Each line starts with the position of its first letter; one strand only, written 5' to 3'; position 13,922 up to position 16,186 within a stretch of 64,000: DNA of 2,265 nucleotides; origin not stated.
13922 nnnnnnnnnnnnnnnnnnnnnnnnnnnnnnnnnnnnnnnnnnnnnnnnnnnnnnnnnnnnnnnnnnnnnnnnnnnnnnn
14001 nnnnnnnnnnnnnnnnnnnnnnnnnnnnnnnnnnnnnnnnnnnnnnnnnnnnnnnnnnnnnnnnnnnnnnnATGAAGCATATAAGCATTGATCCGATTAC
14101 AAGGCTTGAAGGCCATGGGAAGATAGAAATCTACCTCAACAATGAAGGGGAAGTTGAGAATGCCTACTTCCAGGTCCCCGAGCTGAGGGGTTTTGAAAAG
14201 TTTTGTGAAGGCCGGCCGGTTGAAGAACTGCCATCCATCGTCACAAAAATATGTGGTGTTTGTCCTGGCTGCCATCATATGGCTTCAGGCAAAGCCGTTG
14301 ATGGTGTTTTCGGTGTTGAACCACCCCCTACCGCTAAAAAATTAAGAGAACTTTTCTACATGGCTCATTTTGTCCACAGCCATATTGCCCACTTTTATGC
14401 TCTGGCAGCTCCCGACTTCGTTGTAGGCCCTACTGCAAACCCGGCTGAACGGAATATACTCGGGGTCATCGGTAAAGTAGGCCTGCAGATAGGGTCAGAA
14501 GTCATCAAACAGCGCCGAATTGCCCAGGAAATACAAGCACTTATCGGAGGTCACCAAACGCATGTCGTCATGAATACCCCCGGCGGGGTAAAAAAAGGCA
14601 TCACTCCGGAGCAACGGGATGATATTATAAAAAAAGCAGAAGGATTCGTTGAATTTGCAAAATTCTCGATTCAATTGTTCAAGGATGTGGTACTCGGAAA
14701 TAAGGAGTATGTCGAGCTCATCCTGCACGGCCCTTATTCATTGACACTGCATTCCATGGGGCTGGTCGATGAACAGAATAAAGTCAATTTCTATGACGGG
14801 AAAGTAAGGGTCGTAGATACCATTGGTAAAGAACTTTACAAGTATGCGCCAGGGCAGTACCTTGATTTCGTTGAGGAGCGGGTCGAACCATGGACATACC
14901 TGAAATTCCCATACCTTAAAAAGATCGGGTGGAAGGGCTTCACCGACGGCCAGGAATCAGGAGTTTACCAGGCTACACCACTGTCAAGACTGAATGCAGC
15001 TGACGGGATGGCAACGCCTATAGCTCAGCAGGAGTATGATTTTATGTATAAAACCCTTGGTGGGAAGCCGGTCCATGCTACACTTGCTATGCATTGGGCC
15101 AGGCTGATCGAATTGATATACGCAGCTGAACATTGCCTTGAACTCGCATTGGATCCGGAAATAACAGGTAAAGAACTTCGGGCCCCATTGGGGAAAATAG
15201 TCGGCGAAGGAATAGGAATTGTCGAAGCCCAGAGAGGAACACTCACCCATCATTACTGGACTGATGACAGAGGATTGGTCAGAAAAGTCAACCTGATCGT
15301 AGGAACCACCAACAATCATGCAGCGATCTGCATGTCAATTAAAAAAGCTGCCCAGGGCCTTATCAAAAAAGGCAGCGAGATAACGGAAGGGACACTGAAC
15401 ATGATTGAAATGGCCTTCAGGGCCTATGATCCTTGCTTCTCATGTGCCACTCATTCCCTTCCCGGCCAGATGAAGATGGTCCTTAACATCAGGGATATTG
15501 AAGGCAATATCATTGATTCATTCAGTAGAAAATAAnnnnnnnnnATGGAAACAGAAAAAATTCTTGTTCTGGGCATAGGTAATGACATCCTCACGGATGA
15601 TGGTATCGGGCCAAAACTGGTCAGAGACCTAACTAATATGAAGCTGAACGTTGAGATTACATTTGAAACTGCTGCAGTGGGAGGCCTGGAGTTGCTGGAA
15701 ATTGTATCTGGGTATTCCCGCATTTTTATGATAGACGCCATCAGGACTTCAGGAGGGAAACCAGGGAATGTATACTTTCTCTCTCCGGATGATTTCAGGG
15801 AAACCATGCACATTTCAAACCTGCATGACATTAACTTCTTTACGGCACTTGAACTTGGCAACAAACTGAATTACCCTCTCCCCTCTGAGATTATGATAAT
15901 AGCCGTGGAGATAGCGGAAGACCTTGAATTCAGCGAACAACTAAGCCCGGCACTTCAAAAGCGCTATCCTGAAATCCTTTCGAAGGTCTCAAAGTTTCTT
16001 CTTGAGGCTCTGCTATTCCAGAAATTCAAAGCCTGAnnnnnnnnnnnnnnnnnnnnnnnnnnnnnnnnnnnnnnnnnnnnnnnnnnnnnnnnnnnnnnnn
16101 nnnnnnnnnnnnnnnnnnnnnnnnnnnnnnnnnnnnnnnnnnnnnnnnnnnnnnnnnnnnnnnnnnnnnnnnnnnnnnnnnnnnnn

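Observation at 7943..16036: Qmo-like / HdrA module fused operonically to an Mvh-type [NiFe] hydrogenase, with a membrane anchor and no HdrB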

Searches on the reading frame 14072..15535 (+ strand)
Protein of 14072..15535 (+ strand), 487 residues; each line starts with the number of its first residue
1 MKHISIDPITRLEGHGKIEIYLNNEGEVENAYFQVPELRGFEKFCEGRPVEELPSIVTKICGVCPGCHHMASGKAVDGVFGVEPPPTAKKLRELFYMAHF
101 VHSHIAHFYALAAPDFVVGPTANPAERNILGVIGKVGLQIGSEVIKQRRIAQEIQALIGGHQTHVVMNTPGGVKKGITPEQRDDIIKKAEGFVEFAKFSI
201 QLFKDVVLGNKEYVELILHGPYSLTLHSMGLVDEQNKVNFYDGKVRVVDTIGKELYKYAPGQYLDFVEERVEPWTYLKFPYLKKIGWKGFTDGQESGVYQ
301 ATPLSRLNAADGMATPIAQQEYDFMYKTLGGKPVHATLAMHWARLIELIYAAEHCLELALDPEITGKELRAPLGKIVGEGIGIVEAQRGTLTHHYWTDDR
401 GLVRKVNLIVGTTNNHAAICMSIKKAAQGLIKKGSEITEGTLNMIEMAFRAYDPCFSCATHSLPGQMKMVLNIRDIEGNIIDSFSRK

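Call 3: search_protein_families(library=pfam, proteins=[window:14072-15535:+], max_evalue=0.01)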
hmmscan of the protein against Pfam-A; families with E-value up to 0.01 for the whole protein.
window:14072-15535:+ (487 aa): 1 family
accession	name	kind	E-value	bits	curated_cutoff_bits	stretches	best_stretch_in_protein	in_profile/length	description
PF00374.24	NiFeSe_Hases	-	1.9e-33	116.6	25.8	2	39-117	1-79/508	Nickel-dependent hydrogenase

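Call 4: search_protein_families(library=ncbifam, proteins=[window:14072-15535:+], max_evalue=0.01)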
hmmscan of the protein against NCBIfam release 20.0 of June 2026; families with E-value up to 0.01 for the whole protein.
window:14072-15535:+ (487 aa): 11 families
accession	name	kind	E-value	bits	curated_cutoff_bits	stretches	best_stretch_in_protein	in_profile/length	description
NF041785.2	VhuA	equivalog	4.9e-112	374.5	800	1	1-432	1-418/418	F420-non-reducing hydrogenase Vhu subunit A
NF033181.1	NiFeSe_hydrog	equivalog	2.3e-48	165.4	600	2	1-121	1-120/507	nickel-dependent hydrogenase large subunit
NF040828.1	sulfhyd_ShyA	equivalog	8.2e-45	153.4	700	2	4-206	3-197/415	NAD(P)-dependent hydrogenase/sulfhydrogenase 2 subunit alpha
TIGR03295.1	frhA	equivalog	1.5e-44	152.6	392.5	2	2-210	3-204/412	coenzyme F420 hydrogenase subunit alpha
NF045518.1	H2_NiFeSe_large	exception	7.3e-44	150.4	780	1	3-463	3-482/485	NiFeSe hydrogenase large subunit HysA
NF007778.0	PRK10467.1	equivalog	1e-27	96.7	969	1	2-165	3-166/567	hydrogenase 2 large subunit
NF040832.1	sulfhyd_HydA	equivalog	3.3e-27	95.7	880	1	4-461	5-422/426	NADPH-dependent hydrogenase/sulfhydrogenase 1 subunit alpha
NF007550.0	PRK10170.1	equivalog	3.7e-24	85.1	1101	2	4-117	19-132/597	Ni/Fe-hydrogenase large subunit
NF041786.2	VhuU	equivalog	4.9e-11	42.2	70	1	436-464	2-30/45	F420-non-reducing hydrogenase selenoprotein subunit VhuU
NF004739.1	PRK06075.1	equivalog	4.1e-07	29.1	360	1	15-110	13-110/384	NADH-quinone oxidoreductase subunit D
TIGR01962.1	NuoD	equivalog_domain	0.0046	15.9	459.35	0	14-107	14-109/386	NADH dehydrogenase (quinone) subunit D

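Call 23: search_solved_structures(query=window:14072-15535:+, max_evalue=1e-10, show_alignments=1)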
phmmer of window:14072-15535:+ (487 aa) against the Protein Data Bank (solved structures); distinct sequences matched with E-value up to 1e-10: 67 (the best 60 are shown).
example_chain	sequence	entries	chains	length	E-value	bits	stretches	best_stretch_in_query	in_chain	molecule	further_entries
5odc_F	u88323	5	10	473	7.6e-120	404.4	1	3-464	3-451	Methyl-viologen reducing hydrogenase subunit A | Methyl-viologen reducing hydrogenase, subunit A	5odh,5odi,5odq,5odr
9sw2_F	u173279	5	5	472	2.9e-112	379.4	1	3-481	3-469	F420-non-reducing hydrogenase subunit A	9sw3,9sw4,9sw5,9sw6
7t2r_D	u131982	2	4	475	1.6e-106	360.5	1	4-484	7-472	NiFe hydrogenase large subunit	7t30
9sfi_g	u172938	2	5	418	2.1e-102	346.9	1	3-430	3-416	Coenzyme F420-reducing hydrogenase, alpha subunit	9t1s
5xf9_D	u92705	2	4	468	8.2e-94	318.6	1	2-461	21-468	NAD-reducing hydrogenase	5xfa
5jsu_B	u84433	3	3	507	2.3e-37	132.4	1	4-467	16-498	Periplasmic [NiFeSe] hydrogenase, large subunit, selenocysteine-containing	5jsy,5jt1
5jsh_B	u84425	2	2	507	7.1e-36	127.5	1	4-467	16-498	Periplasmic [NiFeSe] hydrogenase, large subunit, selenocysteine-containing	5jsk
6z8m_B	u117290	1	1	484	2.5e-35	125.7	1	4-461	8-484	Periplasmic [NiFeSe] hydrogenase, large subunit, selenocysteine-containing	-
6ruc_B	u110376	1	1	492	2.7e-35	125.6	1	4-461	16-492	Periplasmic [NiFeSe] hydrogenase, large subunit, selenocysteine-containing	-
6z8o_B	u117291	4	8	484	6.7e-35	124.3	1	4-461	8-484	Periplasmic [NiFeSe] hydrogenase, large subunit, selenocysteine-containing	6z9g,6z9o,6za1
6rtp_B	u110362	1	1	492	6.9e-35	124.2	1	4-461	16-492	Periplasmic [NiFeSe] hydrogenase, large subunit, selenocysteine-containing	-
6ru9_B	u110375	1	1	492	7.1e-35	124.2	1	4-461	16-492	Periplasmic [NiFeSe] hydrogenase, large subunit, selenocysteine-containing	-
3ze6_B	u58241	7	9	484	9.2e-35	123.8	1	4-461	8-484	PERIPLASMIC [NIFESE] HYDROGENASE, LARGE SUBUNIT, SELENOCYS SELENOCYSTEINE-CONTAINING | PERIPLASMIC [NIFESE] HYDROGENASE, LARGE SUBUNIT, SELENOCYSTEINE-CONTAININ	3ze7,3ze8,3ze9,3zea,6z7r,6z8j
2wpn_B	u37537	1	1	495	1e-34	123.7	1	4-461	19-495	PERIPLASMIC [NIFESE] HYDROGENASE, LARGE SUBUNIT, SELENOCYSTEINE-CONTAINING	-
6qgt_A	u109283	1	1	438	6.3e-34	121.1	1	2-216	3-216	F420-reducing hydrogenase, subunit alpha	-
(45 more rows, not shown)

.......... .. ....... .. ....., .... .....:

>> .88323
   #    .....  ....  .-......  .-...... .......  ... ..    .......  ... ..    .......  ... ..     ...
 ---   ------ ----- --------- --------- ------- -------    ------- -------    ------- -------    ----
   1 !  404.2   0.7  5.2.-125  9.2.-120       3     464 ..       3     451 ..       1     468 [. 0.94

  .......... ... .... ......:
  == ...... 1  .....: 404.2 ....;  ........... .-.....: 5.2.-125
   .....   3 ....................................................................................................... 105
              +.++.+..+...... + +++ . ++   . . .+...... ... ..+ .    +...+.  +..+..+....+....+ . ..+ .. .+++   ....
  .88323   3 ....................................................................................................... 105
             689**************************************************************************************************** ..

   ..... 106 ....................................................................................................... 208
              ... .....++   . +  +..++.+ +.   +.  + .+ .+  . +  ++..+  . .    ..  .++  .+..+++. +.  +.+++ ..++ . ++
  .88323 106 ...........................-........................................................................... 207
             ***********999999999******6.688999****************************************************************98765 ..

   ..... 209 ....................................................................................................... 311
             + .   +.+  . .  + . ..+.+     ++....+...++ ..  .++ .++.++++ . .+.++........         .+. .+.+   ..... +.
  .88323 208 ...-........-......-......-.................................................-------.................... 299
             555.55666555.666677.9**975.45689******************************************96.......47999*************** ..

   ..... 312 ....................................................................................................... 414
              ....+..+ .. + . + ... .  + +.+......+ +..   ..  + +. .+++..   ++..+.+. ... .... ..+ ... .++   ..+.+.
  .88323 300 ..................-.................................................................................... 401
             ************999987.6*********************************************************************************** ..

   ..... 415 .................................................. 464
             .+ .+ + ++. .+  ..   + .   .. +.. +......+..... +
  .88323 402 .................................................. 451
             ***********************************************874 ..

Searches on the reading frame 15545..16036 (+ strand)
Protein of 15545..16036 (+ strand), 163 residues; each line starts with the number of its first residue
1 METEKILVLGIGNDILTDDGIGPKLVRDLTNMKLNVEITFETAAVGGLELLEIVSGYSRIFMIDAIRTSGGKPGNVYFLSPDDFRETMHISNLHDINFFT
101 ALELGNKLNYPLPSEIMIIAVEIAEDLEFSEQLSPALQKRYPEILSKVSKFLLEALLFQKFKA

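Call 3: search_protein_families(library=pfam, proteins=[window:15545-16036:+], max_evalue=0.01)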
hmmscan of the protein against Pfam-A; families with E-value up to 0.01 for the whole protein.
window:15545-16036:+ (163 aa): 1 family
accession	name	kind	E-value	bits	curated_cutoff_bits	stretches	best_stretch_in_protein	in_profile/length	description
PF01750.23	HycI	-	1.3e-10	41.7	23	1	43-148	22-127/130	Hydrogenase maturation protease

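Call 4: search_protein_families(library=ncbifam, proteins=[window:15545-16036:+], max_evalue=0.01)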
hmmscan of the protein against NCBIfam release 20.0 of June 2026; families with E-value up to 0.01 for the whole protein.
window:15545-16036:+ (163 aa): 8 families
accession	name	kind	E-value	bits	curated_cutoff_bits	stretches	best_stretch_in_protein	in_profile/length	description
TIGR00072.1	hydrog_prot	superfamily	4.4e-28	98.1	47.45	1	7-151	1-144/145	hydrogenase maturation protease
NF045519.1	NiFeSe_H2_mat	exception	4.3e-20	72.1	190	1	4-150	1-145/152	NiFeSe hydrogenase maturation protease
TIGR00140.1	hupD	subfamily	9e-17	61.4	151.8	1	6-152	1-147/151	HyaD/HybD family hydrogenase maturation endopeptidase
NF007777.0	PRK10466.1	equivalog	3.1e-12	46.5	190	1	5-154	2-151/164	HyaD/HybD family hydrogenase maturation endopeptidase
TIGR00130.1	frhD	equivalog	1.8e-09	37.9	134.95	1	4-146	3-145/153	coenzyme F420-reducing hydrogenase, FrhD protein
TIGR00142.1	hycI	equivalog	1.5e-05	24.8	119.1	1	7-146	2-136/146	hydrogenase maturation peptidase HycI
NF007616.0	PRK10264.1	equivalog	9.2e-05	22.2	261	1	1-134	1-135/195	hydrogenase 1 maturation protease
TIGR01441.2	GPR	equivalog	0.00026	20.1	120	1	3-37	92-126/306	GPR endopeptidase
